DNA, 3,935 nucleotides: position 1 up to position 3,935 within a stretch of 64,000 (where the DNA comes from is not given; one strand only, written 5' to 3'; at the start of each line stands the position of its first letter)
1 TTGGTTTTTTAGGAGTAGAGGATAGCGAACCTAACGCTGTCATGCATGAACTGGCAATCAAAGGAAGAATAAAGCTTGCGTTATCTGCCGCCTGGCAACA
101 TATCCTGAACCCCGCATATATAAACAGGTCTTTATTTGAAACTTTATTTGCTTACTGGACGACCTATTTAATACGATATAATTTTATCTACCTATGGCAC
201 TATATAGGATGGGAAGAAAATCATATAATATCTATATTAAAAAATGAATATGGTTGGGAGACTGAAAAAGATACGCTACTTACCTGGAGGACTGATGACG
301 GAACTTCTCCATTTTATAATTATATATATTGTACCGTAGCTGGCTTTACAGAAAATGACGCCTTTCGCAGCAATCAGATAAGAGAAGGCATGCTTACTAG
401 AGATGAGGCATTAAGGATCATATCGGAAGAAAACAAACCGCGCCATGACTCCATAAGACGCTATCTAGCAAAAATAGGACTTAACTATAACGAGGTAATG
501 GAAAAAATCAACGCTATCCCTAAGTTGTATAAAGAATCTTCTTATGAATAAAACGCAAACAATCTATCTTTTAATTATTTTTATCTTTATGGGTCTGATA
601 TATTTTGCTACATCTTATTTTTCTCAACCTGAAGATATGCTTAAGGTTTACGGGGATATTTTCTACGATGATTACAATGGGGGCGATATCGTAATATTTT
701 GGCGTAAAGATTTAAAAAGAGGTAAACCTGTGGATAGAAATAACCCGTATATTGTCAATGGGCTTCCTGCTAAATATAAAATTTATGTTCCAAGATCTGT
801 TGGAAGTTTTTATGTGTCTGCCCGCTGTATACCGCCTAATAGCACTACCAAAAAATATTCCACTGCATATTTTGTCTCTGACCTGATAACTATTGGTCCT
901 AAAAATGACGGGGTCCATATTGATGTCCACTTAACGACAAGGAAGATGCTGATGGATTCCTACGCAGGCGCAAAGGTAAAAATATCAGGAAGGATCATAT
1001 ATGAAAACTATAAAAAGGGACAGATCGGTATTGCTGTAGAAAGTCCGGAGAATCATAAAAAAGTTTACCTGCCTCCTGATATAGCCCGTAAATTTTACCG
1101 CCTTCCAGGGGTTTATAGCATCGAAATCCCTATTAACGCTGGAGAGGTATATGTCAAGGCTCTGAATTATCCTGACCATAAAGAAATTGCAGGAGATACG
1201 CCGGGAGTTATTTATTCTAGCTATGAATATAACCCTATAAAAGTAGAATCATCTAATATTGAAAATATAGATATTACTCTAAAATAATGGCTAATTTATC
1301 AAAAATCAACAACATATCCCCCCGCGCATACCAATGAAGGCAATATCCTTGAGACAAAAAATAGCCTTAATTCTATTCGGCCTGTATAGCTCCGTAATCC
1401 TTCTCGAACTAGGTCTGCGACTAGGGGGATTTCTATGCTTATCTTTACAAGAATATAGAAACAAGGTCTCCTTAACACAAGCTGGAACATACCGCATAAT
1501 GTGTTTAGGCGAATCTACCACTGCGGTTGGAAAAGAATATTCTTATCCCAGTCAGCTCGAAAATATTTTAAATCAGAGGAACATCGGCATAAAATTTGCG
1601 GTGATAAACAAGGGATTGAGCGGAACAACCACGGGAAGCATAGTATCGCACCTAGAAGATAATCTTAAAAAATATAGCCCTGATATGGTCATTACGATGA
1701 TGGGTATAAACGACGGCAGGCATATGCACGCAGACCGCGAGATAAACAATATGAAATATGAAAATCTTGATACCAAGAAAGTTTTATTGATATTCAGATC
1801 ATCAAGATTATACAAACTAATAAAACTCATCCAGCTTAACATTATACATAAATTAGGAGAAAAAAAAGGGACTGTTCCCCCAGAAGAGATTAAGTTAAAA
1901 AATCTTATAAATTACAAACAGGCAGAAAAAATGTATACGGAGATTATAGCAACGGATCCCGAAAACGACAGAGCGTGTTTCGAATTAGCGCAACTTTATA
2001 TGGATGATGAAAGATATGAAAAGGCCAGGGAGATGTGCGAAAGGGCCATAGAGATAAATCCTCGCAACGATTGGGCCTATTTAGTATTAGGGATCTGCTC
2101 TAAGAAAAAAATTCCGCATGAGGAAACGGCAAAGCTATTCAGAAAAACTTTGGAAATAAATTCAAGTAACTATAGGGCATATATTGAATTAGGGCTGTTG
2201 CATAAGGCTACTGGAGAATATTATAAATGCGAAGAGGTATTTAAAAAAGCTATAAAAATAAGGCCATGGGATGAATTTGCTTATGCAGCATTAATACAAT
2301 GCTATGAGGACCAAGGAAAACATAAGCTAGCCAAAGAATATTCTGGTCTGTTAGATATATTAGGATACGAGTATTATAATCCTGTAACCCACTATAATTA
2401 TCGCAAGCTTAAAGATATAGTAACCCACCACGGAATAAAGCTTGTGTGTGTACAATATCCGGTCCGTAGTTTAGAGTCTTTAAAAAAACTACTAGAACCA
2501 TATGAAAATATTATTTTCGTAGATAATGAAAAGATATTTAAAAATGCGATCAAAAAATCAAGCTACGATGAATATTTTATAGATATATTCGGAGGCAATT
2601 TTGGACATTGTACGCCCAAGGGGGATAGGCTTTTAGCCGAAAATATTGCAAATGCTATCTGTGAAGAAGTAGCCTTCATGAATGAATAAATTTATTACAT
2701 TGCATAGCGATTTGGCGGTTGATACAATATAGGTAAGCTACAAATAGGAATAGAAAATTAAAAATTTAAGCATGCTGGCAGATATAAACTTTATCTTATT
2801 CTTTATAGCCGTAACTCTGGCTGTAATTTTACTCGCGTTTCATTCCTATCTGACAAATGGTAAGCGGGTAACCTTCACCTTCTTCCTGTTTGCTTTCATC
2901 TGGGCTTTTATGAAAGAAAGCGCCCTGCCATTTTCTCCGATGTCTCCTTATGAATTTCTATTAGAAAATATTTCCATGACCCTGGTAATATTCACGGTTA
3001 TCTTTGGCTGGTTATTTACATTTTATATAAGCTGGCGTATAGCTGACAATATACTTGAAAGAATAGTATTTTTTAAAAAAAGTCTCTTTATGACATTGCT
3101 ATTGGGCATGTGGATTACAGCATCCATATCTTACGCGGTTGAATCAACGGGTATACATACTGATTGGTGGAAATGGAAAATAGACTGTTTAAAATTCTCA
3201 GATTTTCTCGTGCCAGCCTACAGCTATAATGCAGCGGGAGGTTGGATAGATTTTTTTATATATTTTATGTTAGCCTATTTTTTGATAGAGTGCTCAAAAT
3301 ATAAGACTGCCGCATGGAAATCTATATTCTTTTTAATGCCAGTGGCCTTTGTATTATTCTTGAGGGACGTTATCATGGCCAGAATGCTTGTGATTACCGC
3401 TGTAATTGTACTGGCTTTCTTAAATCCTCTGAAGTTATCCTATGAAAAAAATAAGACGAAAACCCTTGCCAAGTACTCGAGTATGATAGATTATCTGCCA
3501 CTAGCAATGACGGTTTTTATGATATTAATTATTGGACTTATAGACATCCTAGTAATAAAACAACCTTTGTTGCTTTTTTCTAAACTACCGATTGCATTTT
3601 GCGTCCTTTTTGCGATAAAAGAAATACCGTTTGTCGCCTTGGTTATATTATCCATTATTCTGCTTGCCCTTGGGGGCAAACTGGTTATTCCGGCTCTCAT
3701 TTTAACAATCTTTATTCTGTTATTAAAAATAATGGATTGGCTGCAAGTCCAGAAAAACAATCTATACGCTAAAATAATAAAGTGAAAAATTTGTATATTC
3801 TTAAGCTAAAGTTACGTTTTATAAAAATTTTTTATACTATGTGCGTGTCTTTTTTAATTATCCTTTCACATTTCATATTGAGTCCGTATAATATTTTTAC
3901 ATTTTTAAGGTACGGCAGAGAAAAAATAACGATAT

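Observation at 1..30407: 30-kb low-GC accessory cluster dense in B12-radical SAM enzymes, AsnB amidotransferases, U32 proteins, GT2/GT-C transferases and novel membrane protein families, sitting directly upstream of dnaA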

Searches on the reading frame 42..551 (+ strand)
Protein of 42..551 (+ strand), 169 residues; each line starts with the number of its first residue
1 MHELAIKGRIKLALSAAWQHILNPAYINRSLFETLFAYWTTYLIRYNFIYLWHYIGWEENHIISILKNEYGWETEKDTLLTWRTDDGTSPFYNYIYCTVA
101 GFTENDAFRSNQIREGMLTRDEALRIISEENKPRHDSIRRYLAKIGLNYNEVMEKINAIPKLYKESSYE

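Call 5: search_protein_families(library=pfam, proteins=[window:42-551:+], max_evalue=0.01)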
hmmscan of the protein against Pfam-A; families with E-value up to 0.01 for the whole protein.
window:42-551:+ (169 aa): 0 families

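Call 8: search_protein_families(library=ncbifam, proteins=[window:42-551:+], max_evalue=0.001)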
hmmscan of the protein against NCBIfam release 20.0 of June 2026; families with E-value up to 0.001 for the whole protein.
window:42-551:+ (169 aa): 1 family
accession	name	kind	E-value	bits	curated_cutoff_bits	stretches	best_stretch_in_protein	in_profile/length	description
TIGR03573.1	WbuX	subfamily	4.1e-11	42.9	203.2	1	44-153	227-340/344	N-acetyl sugar amidotransferase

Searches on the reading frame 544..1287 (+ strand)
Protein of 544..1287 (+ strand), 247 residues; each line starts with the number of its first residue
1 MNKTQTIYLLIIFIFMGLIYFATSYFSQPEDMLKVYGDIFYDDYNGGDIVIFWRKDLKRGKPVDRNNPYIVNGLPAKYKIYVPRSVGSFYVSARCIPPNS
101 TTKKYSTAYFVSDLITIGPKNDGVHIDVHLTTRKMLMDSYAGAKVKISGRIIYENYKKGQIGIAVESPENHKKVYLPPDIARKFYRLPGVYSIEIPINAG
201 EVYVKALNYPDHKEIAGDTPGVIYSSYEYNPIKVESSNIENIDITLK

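Call 5: search_protein_families(library=pfam, proteins=[window:544-1287:+], max_evalue=0.01)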
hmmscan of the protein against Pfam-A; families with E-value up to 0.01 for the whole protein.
window:544-1287:+ (247 aa): 0 families

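Call 8: search_protein_families(library=ncbifam, proteins=[window:544-1287:+], max_evalue=0.001)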
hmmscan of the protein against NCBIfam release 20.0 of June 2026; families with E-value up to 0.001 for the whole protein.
window:544-1287:+ (247 aa): 0 families

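Call 29: find_encoding_contigs(protein=window:544-1287:+, flank=10000, max_places=4)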
Protein window:544-1287:+ (247 aa): 17 contigs read that carry it; 4 places shown.
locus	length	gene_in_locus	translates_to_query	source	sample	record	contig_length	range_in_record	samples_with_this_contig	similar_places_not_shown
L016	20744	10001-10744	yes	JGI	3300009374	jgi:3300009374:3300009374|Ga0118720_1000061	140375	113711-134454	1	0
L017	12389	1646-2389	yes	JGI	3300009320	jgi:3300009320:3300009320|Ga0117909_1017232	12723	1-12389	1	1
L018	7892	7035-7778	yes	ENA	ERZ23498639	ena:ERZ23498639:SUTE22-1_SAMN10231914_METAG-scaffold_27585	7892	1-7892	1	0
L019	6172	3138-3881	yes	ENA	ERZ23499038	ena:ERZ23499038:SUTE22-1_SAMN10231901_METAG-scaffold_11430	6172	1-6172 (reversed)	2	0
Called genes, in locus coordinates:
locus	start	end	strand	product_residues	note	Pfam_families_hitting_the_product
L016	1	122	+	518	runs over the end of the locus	PF02310:B12-binding, PF04055:Radical_SAM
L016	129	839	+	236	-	PF00535:Glycos_transf_2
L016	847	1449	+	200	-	PF13231:PMT_2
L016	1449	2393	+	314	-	-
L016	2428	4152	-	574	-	PF02543:Carbam_trans_N, PF16861:Carbam_trans_C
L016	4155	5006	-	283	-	PF01522:Polysacc_deac_1, PF11959:DUF3473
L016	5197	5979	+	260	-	PF13522:GATase_6, PF13537:GATase_7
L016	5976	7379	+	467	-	PF00657:Lipase_GDSL (faint), PF13472:Lipase_GDSL_2 (faint)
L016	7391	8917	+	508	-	PF13231:PMT_2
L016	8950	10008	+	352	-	-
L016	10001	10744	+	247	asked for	-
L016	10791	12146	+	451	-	PF25182:NonGDSL (weak), PF00657:Lipase_GDSL (weak), PF13472:Lipase_GDSL_2, PF13432:TPR_16 (weak), PF14559:TPR_19, PF25063:ARM_TT21_C (weak), PF07719:TPR_2 (weak), PF13181:TPR_8 (weak), +8 more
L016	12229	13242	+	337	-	-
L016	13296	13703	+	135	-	-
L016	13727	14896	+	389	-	PF01136:Peptidase_U32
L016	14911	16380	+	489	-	PF02310:B12-binding, PF04055:Radical_SAM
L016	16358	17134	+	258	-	-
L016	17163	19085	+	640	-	PF13522:GATase_6, PF13537:GATase_7, PF00733:Asn_synthase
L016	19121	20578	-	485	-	PF02310:B12-binding, PF04055:Radical_SAM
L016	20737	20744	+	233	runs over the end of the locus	PF00535:Glycos_transf_2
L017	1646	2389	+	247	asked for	-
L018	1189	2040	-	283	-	PF01522:Polysacc_deac_1, PF11959:DUF3473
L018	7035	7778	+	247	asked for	-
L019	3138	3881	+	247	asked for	-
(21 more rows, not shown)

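Call 36: search_protein_families(library=pfam, proteins=[window:544-1287:+], max_evalue=10)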
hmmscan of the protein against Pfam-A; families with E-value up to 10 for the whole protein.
window:544-1287:+ (247 aa): 1 family
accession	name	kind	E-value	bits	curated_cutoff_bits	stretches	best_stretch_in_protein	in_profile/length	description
PF14126.11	DUF4293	-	0.083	13.5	27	1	4-26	4-26/153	Domain of unknown function (DUF4293)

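Call 92: search_protein_families(library=ncbifam, proteins=[L016:8950-10008:+, L016:5197-5979:+, L016:5976-7379:+, L016:7391-8917:+, L016:2428-4152:-, L016:4155-5006:-, L016:129-839:+, L016:847-1449:+, L016:1449-2393:+], max_evalue=0.00001)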
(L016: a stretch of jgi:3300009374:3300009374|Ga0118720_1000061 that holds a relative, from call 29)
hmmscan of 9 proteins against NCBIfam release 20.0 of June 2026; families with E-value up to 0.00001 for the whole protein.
L016:8950-10008:+ (352 aa): 1 family
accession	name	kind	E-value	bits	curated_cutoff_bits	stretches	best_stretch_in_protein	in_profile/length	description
TIGR03573.1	WbuX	subfamily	3.1e-41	141.9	203.2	1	2-335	14-339/344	N-acetyl sugar amidotransferase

L016:5197-5979:+ (260 aa): 4 families
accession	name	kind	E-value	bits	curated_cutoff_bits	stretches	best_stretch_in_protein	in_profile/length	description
NF001484.0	PRK00331.1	subfamily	2.3e-14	52.7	381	1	1-219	1-200/601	isomerizing glutamine--fructose-6-phosphate transaminase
TIGR01135.1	glmS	equivalog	6e-12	44.8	418.05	1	2-219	1-199/607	glutamine--fructose-6-phosphate transaminase (isomerizing)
TIGR01134.1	purF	equivalog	3.2e-09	36.6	350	1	2-182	1-164/432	amidophosphoribosyltransferase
TIGR03442.1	TIGR03442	equivalog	1.6e-07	30.9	218.65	1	89-213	84-221/251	ergothioneine biosynthesis protein EgtC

L016:5976-7379:+ (467 aa): 0 families

L016:7391-8917:+ (508 aa): 2 families
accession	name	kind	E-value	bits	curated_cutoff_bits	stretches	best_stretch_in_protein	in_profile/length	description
NF052499.1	MnslTaseMT1671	equivalog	1.2e-16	60.3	900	1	14-379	34-382/523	mannosyltransferase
TIGR03663.1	TIGR03663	subfamily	1.1e-15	57.6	126.25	1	8-193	3-187/435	flippase activity-associated protein Agl23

L016:2428-4152:- (574 aa): 1 family
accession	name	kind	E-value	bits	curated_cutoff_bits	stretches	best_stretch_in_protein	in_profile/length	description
NF041651.1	nodul_NodU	equivalog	3.6e-47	161.4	1000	1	209-544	202-527/556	nodulation protein NodU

L016:4155-5006:- (283 aa): 8 families
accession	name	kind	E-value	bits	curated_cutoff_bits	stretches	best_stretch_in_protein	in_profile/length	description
TIGR03006.1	pepcterm_polyde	equivalog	8.9e-66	221.8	276.2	1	8-281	1-271/272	XrtA system polysaccharide deacetylase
TIGR02764.1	spore_ybaN_pdaB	equivalog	4.5e-17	62.5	237.4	1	38-130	20-111/191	polysaccharide deacetylase family sporulation protein PdaB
TIGR04243.1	nodulat_NodB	equivalog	4.1e-16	59.1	240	1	39-126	17-104/197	chitooligosaccharide deacetylase NodB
NF045821.1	PgAcgDacpgdA1_Bac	equivalog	1.6e-13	50.2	400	1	39-134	103-198/282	peptidoglycan-N-acetylglucosamine deacetylase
TIGR02873.1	spore_ylxY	hypoth_equivalog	7e-12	45.1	391.5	1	39-128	100-188/268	probable sporulation protein, polysaccharide deacetylase family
TIGR02884.1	spore_pdaA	equivalog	2.7e-11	43.6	298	1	39-125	52-138/224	delta-lactam-biosynthetic de-N-acetylase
NF045820.1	PgAcgDacpgdA_Strep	equivalog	8.6e-09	34.7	800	1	38-115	282-359/463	peptidoglycan-N-acetylglucosamine deacetylase PgdA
NF045822.1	PgAcgDacpgdA2_Bac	equivalog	9.1e-07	28.5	400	1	39-89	84-134/274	peptidoglycan-N-acetylglucosamine deacetylase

L016:129-839:+ (236 aa): 6 families
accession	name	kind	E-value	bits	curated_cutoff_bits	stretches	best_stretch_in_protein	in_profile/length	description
NF047588.1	GlcsyltransPgfSStrep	equivalog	1.1e-11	44.5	500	1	7-171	8-168/308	glycosyltransferase PgfS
NF058614.1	PPMAGASynPpgS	equivalog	3.4e-10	39.7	370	1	5-125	5-114/226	polyprenyl-phospho-N-acetylgalactosaminyl synthase PpgS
TIGR04182.1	glyco_TIGR04182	equivalog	1.2e-09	37.9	325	1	5-170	5-159/293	S-layer glycoprotein N-glycosyltransferase AglJ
NF007482.0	PRK10073.1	equivalog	1.3e-09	37.5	423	1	5-126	11-124/334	glycosyltransferase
TIGR03937.1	PgaC_IcaA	equivalog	1.4e-09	37.4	422.3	1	5-115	50-153/407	poly-beta-1,6-N-acetyl-D-glucosamine synthase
NF041391.1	DPhHxTase_Halo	equivalog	5.2e-06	25.6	375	1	9-170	4-153/213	dolichyl-phosphate hexose transferase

L016:847-1449:+ (200 aa): 2 families
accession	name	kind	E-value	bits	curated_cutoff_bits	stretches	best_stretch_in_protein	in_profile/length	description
TIGR03663.1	TIGR03663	subfamily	1e-12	47.8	126.25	1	7-192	2-186/435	flippase activity-associated protein Agl23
NF052499.1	MnslTaseMT1671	equivalog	6.1e-06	25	900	1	59-186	81-205/523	mannosyltransferase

L016:1449-2393:+ (314 aa): 0 families

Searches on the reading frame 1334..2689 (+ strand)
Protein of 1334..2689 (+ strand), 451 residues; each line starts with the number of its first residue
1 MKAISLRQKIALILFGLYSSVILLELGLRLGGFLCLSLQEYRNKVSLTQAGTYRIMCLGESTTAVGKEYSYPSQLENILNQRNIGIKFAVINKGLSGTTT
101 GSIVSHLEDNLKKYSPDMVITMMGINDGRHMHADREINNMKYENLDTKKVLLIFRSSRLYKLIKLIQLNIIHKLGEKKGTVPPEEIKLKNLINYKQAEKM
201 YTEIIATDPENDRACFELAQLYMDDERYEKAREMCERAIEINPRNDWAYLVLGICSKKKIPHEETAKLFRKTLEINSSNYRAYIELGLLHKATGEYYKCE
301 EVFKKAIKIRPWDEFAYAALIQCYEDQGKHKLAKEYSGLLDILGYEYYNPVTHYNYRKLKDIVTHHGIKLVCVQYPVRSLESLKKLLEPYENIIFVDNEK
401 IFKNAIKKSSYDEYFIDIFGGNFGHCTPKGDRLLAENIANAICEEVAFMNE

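Call 5: search_protein_families(library=pfam, proteins=[window:1334-2689:+], max_evalue=0.01)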
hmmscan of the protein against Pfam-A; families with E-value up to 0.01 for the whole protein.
window:1334-2689:+ (451 aa): 22 families
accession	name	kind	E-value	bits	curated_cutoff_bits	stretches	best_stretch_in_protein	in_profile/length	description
PF14559.12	TPR_19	-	9.3e-17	61.6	25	1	193-250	6-64/68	Tetratricopeptide repeat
PF00515.34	TPR_1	-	3.7e-16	58.6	27.8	2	213-245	2-34/34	Tetratricopeptide repeat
PF13181.12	TPR_8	-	2.7e-14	52.5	25.7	2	213-245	2-34/34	Tetratricopeptide repeat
PF13431.12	TPR_17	-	1.8e-13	50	24.4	0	235-256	2-23/34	Tetratricopeptide repeat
PF13428.12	TPR_14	-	1.9e-13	50.1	23.5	2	217-253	6-42/44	Tetratricopeptide repeat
PF07719.23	TPR_2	-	1.2e-12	47.3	27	2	213-245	2-34/34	Tetratricopeptide repeat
PF13472.12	Lipase_GDSL_2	-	2.1e-09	38.6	32.9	1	57-146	1-88/178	GDSL-like Lipase/Acylhydrolase family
PF13414.12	TPR_11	-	1.4e-08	34.7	26.8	1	220-253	2-35/42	TPR repeat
PF25063.1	ARM_TT21_C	-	1.7e-08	35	35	1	196-270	80-153/209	Tetratricopeptide repeat protein 21 C-terminal ARM domain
PF12895.13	ANAPC3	-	6.8e-08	33.1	27.2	1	192-255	3-65/82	Anaphase-promoting complex, cyclosome, subunit 3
PF13432.12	TPR_16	-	1.5e-07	32.2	32.7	1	193-245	12-64/65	Tetratricopeptide repeat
PF13424.12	TPR_12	-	3.2e-07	30.9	30.1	1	217-242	8-33/77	Tetratricopeptide repeat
PF00657.28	Lipase_GDSL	-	9.3e-07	29.6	23.6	1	55-144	1-100/208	GDSL-like Lipase/Acylhydrolase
PF13176.12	TPR_7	-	9.4e-07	28.9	27.9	1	214-242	1-29/36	Tetratricopeptide repeat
PF25182.1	NonGDSL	-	9.8e-07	28.7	80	1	47-128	22-107/220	Non-GDSL lipase-like family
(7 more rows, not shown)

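Call 8: search_protein_families(library=ncbifam, proteins=[window:1334-2689:+], max_evalue=0.001)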
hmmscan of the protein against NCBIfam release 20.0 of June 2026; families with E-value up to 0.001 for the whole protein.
window:1334-2689:+ (451 aa): 16 families
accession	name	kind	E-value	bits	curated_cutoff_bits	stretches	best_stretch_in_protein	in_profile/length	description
NF040959.1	MamA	equivalog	1.7e-16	60.3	200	2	193-276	120-203/204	magnetosome protein MamA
TIGR02521.1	type_IV_pilW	equivalog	6.3e-14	52.1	154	2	217-336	36-157/234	type IV pilus biogenesis/stability protein PilW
TIGR02917.1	PEP_TPR_lipo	equivalog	5.4e-12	44.4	312.2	1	194-335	481-622/899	XrtA/PEP-CTERM system TPR-repeat protein PrsT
TIGR02552.1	LcrH_SycD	equivalog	1.8e-09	37.4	104.8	1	193-278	33-118/136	SycD/LcrH family type III secretion system chaperone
TIGR00540.1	TPR_hemY_coli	hypoth_equivalog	1.9e-07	30.2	142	0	202-271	316-384/385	heme biosynthesis-associated TPR protein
NF047371.1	FlcA_CTERM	equivalog_domain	3e-06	26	300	1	193-251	170-229/646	periplasmic flagellar collar protein FlcA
NF008757.0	PRK11788.1-5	equivalog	6.5e-06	25.5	363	1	195-329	124-264/388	lipopolysaccharide assembly protein LapB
TIGR00990.1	3a0801s09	subfamily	6.8e-06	25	757.25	0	192-241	522-571/615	mitochondrial import receptor subunit TOM70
NF033758.1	gliding_GltE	equivalog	1.4e-05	24.3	225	0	214-257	258-301/411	adventurous gliding motility TPR repeat lipoprotein GltE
NF033920.0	C39_PA2778_fam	equivalog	1.7e-05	24.4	150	0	193-243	205-255/255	PA2778 family cysteine peptidase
NF008756.0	PRK11788.1-4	equivalog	2.7e-05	23.4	474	1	194-331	123-266/389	lipopolysaccharide assembly protein LapB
NF007819.1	PRK10528.1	equivalog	0.0001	22.1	270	1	52-139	28-116/210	multifunctional acyl-CoA thioesterase I/protease I/lysophospholipase L1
NF040561.1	PrimPol_Msp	equivalog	0.00027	19.7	200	0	223-332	2-104/515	CRISPR-associated primase-polymerase type A1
NF053607.1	CHU_0125_OmpA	equivalog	0.00043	18.9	620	0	193-277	34-118/639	CHU_0125 family OmpA-like outer membrane integrity protein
NF033762.1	social_mot_Tgl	equivalog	0.00072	19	225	0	252-341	37-128/252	social motility TPR repeat lipoprotein Tgl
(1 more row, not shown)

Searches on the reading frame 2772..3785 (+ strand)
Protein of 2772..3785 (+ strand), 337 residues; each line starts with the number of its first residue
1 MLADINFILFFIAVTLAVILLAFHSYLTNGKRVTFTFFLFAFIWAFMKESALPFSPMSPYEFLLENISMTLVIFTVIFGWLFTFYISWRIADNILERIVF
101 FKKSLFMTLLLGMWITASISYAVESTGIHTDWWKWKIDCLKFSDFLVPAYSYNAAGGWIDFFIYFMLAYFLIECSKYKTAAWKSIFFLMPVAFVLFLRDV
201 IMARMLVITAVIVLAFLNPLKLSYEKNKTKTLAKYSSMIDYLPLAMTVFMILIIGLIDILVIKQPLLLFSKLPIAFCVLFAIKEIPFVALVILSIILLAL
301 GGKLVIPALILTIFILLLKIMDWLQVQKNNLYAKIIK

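Call 5: search_protein_families(library=pfam, proteins=[window:2772-3785:+], max_evalue=0.01)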
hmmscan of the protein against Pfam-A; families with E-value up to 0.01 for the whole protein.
window:2772-3785:+ (337 aa): 0 families

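Call 8: search_protein_families(library=ncbifam, proteins=[window:2772-3785:+], max_evalue=0.001)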
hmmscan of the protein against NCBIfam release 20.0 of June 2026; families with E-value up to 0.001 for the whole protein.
window:2772-3785:+ (337 aa): 0 families

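Call 36: search_protein_families(library=pfam, proteins=[window:2772-3785:+], max_evalue=10)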
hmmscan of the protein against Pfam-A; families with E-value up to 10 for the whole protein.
window:2772-3785:+ (337 aa): 1 family
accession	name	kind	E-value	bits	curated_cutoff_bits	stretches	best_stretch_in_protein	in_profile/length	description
PF03032.20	FSAP_sig_propep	-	6.5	7.3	27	1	100-113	2-15/46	Frog skin active peptide family signal and propeptide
